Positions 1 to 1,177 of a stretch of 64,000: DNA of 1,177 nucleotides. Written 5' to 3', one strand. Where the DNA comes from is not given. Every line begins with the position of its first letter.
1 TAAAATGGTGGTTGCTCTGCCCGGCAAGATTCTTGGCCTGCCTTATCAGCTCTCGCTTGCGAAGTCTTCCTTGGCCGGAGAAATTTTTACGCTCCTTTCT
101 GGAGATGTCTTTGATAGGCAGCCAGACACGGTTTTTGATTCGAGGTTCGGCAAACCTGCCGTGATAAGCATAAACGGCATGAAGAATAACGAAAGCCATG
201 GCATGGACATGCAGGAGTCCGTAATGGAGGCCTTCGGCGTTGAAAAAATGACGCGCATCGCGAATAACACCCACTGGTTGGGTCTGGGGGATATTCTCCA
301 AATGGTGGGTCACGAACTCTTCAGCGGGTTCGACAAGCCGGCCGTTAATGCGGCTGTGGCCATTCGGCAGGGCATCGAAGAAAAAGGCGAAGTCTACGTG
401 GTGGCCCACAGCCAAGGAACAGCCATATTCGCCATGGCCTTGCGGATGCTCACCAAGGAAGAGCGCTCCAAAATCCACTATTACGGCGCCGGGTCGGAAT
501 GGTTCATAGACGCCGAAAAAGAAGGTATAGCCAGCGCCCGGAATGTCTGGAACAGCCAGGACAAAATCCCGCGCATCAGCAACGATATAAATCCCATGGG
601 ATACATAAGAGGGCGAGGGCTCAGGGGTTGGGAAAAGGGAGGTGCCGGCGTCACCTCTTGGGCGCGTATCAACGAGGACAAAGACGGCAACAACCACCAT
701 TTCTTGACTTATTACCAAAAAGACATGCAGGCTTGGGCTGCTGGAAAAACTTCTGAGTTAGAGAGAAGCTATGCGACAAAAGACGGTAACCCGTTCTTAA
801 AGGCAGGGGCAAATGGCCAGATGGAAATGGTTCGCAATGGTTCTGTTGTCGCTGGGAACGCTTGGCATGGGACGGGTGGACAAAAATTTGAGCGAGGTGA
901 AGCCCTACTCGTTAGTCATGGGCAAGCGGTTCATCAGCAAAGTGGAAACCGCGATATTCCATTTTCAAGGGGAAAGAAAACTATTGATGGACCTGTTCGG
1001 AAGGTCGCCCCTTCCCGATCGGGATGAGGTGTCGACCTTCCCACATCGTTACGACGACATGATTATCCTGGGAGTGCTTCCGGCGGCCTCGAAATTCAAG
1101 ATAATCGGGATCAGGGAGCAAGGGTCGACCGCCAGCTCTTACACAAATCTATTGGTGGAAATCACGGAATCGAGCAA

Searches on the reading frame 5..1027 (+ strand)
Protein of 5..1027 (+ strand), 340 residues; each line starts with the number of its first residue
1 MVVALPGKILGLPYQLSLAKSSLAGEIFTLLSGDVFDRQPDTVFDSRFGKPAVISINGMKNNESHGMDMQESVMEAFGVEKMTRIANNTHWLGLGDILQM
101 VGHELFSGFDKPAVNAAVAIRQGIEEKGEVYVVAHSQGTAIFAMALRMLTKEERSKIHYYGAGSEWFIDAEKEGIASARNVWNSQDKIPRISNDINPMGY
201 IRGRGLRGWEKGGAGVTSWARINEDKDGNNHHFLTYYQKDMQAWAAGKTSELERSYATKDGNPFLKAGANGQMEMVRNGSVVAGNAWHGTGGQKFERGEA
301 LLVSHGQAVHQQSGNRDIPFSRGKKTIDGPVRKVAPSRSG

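Call 49: search_protein_families(library=pfam, proteins=[window:5-1027:+], max_evalue=0.0001)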
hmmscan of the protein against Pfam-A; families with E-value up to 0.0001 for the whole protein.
window:5-1027:+ (340 aa): 0 families

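Call 70: search_protein_families(library=padloc, proteins=[window:5-1027:+], max_evalue=0.00001)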
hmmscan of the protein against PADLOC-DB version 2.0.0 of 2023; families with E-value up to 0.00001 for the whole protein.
window:5-1027:+ (340 aa): 0 families
